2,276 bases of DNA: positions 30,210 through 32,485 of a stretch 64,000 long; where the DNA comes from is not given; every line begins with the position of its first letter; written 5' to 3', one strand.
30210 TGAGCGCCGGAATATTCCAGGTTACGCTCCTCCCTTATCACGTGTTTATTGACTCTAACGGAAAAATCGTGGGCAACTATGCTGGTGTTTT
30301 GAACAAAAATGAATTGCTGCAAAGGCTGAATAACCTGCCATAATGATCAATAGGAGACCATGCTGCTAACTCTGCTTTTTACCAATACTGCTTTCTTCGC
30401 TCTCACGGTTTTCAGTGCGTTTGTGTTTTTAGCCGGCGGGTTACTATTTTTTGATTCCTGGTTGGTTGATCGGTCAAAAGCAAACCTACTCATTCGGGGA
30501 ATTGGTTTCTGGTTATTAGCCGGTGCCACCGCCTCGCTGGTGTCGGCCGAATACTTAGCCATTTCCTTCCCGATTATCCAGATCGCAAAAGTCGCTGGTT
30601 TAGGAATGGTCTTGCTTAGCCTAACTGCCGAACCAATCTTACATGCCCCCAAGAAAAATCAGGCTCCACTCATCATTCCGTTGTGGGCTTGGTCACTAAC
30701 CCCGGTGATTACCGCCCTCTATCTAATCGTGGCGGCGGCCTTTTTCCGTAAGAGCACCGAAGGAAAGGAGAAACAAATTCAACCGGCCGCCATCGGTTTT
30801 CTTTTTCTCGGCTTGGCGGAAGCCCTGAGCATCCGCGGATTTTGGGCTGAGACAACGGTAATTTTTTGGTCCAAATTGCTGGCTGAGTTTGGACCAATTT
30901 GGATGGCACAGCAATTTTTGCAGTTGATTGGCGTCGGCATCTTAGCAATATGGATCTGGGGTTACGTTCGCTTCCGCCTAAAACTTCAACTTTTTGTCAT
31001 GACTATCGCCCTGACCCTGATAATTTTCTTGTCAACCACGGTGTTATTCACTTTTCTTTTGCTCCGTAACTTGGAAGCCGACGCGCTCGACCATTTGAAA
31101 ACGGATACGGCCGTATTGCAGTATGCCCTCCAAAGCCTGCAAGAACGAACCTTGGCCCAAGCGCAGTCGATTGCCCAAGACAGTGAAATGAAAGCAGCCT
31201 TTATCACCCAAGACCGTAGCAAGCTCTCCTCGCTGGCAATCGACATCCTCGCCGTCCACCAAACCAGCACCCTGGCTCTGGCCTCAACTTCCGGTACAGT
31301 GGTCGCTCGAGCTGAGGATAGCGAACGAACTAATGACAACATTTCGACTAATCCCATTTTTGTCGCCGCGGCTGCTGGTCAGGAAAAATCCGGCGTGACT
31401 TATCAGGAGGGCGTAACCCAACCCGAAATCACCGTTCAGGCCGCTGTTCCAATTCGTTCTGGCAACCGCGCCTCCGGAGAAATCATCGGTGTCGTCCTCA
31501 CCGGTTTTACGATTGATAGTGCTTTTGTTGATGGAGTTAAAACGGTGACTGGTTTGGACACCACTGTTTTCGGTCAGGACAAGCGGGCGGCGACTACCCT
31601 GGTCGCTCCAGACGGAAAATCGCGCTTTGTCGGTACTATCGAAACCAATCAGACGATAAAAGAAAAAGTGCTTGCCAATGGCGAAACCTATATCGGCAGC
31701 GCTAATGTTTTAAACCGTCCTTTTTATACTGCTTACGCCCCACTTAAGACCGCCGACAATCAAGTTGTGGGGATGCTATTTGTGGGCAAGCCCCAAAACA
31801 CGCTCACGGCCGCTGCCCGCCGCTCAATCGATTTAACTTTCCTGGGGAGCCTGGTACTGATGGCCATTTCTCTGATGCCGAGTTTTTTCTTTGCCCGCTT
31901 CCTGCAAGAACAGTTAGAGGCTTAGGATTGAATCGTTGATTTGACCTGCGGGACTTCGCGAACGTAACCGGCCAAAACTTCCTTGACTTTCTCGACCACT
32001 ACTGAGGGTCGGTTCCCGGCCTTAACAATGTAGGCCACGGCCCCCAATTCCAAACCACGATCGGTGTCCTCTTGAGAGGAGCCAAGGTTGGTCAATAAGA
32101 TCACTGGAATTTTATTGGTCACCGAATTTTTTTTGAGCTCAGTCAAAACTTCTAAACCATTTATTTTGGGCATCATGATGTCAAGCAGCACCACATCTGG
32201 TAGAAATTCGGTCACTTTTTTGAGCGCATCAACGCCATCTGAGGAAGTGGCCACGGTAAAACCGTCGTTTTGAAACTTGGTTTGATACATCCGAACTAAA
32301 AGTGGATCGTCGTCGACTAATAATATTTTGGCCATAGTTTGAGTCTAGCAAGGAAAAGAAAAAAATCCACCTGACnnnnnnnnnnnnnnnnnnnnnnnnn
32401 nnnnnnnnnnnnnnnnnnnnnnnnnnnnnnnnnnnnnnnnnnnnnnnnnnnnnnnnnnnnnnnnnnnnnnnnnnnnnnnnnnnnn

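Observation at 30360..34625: Unusual signalling module: output-less Cache membrane sensor, receiver-only regulator, and a soluble FNR-like/PAS histidine kinase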

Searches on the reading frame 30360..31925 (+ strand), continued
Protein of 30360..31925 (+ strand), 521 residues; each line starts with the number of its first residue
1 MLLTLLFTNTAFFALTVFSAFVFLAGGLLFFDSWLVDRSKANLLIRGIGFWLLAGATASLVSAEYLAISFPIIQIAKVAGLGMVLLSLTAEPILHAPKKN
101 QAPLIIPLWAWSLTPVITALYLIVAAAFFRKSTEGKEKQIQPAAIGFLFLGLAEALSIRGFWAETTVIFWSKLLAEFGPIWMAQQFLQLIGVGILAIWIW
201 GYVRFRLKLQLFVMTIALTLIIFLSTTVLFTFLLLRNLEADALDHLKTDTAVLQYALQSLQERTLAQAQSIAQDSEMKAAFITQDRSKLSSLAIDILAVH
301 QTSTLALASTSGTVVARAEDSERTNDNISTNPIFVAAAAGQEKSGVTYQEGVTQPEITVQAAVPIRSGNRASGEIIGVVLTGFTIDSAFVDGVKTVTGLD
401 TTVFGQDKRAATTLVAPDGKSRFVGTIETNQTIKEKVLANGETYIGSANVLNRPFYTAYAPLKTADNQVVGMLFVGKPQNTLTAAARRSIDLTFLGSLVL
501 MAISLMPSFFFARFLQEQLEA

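Call 73: search_protein_families(library=pfam, proteins=[L015:11562-12869:+, L015:12873-16376:+, L015:16373-19468:+, L015:19563-20258:+, L015:9583-9966:+], max_evalue=0.001)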
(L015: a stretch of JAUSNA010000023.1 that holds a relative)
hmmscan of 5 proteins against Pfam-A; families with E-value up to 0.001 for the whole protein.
L015:11562-12869:+ (435 aa): 2 families
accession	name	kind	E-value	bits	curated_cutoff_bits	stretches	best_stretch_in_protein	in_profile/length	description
PF05228.19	CHASE4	-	3.5e-36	124.8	26.2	1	58-201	7-138/140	CHASE4 domain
PF00672.30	HAMP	-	7.7e-09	36.2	25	1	294-341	6-52/53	HAMP domain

L015:12873-16376:+ (1167 aa): 9 families
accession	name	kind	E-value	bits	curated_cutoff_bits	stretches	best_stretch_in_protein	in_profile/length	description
PF08447.18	PAS_3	-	1.9e-99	326.5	25.6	7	774-860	2-89/89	PAS fold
PF13426.13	PAS_9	-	1.1e-68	228.5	27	5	635-737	2-103/103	PAS domain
PF00989.32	PAS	-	2.7e-65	217.9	22.6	5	259-354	12-108/113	PAS fold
PF08448.16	PAS_4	-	1.8e-53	179.9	23.1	4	383-487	4-108/110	PAS fold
PF13188.13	PAS_8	-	1.1e-26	92.2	21.8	2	627-666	4-43/65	PAS domain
PF13596.12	PAS_10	-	2e-13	51.3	22.1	1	383-485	8-106/106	PAS domain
PF00175.26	NAD_binding_1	-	1.2e-11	45.7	22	1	115-174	1-60/109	Oxidoreductase NAD-binding domain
PF08030.17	NAD_binding_6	-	3.3e-06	27.7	22.2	1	111-193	2-89/156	Ferric reductase NAD binding domain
PF00970.30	FAD_binding_6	-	0.0001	23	21.1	1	11-100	6-94/99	Oxidoreductase FAD-binding domain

L015:16373-19468:+ (1031 aa): 8 families
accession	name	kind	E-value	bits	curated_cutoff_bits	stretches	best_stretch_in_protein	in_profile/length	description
PF02518.31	HATPase_c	-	2.6e-23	83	26.4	1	906-1019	1-110/111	Histidine kinase-, DNA gyrase B-, and HSP90-like ATPase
PF13426.13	PAS_9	-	2.2e-21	76.5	27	1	528-630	2-103/103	PAS domain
PF00512.31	HisKA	-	5.9e-17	61.9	26.9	1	792-859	2-65/66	His Kinase A (phospho-acceptor) domain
PF00989.32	PAS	-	2.7e-16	60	22.6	1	519-628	3-113/113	PAS fold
PF08448.16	PAS_4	-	7.5e-12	45.9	23.1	1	528-633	6-110/110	PAS fold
PF08447.18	PAS_3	-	5e-10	39.9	25.6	1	539-624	1-88/89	PAS fold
PF13188.13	PAS_8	-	4.9e-07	29.9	21.8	1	518-557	2-38/65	PAS domain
PF13581.12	HATPase_c_2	-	0.00054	20.4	27.4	0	911-992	36-109/127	Histidine kinase-like ATPase domain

L015:19563-20258:+ (231 aa): 2 families
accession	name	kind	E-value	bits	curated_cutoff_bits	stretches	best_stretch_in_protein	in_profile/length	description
PF00072.30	Response_reg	-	7.6e-25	87.7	30.2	1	13-121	2-111/111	Response regulator receiver domain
PF00486.34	Trans_reg_C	-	7.9e-25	87.2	26.2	1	157-228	4-76/77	Transcriptional regulatory protein, C terminal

L015:9583-9966:+ (127 aa): 2 families
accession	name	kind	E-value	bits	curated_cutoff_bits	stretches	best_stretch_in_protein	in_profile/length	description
PF05635.17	23S_rRNA_IVP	-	2.7e-36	124.4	33.8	1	5-109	1-105/106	23S rRNA-intervening sequence protein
PF22296.2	bAvd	-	1.8e-06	28.9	40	1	10-112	4-104/107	bAvd-like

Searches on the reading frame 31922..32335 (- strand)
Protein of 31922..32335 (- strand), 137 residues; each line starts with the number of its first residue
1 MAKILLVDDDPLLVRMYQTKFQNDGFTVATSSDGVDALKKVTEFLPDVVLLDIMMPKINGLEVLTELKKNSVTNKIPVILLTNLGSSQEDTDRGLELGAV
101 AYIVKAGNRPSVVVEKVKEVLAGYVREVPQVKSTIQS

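Call 3: search_protein_families(library=pfam, proteins=[window:31922-32335:-], max_evalue=0.01)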
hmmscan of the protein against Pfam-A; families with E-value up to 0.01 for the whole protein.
window:31922-32335:- (137 aa): 1 family
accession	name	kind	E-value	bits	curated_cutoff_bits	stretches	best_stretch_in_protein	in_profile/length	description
PF00072.30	Response_reg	-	6.7e-25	87.9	30.2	1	4-109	1-103/111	Response regulator receiver domain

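Call 4: search_protein_families(library=ncbifam, proteins=[window:31922-32335:-], max_evalue=0.01)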
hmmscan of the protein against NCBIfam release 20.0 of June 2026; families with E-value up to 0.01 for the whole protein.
window:31922-32335:- (137 aa): 99 families (the best 25 are shown)
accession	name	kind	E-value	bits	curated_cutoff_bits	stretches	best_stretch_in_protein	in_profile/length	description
NF007135.0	PRK09581.1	equivalog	3.8e-26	91.9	474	1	1-107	2-107/457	PleD family two-component system response regulator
TIGR02154.1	PhoB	equivalog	3e-24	85.6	296.2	1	2-122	3-121/226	phosphate regulon transcriptional regulator PhoB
NF045944.1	ResRegRpaBCyano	equivalog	8.6e-24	84.2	330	1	5-107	1-99/229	response regulator transcription factor RpaB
NF040689.1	MtrAB_MtrA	equivalog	1e-21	77.3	300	1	4-119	1-111/219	MtrAB system response regulator MtrA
NF008199.0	PRK10955.1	equivalog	1.2e-21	77.7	341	1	1-121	1-115/232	envelope stress response regulator transcription factor CpxR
NF040534.1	resp_reg_YycF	equivalog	5e-21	75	340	1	3-110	2-105/231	response regulator YycF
NF041733.1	resp_reg_CseB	equivalog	5e-20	71.8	350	1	3-123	2-117/228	two-component system response regulator CseB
TIGR02875.1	spore_0_A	equivalog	1.4e-19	70.4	200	1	3-135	4-136/262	sporulation transcription factor Spo0A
NF053854.1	RespRegPhoBBctds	equivalog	2.9e-19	69.3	270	1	4-122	1-116/225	two-component system response regulator PhoB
NF008469.0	PRK11361.1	equivalog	1e-18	67.3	714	1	2-106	5-106/461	acetoacetate metabolism transcriptional regulator AtoC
NF007546.0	PRK10161.1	equivalog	2.1e-18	66.8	471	1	3-121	4-120/229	phosphate response regulator transcription factor PhoB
NF001965.0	PRK00742.1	subfamily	7.5e-18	64.8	293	1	2-133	4-135/357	chemotaxis-specific protein-glutamate methyltransferase CheB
NF033117.2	vanR_ACDEGLN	exception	8.8e-18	64.7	350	1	4-126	1-118/226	VanR-ABDEGLN family response regulator transcription factor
NF007005.1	PRK09468.1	equivalog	3.9e-17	62.5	331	1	2-133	4-131/237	osmolarity response regulator transcription factor OmpR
NF007935.0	PRK10651.1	equivalog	3.9e-17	62.1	250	1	2-125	7-128/216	two-component system response regulator NarL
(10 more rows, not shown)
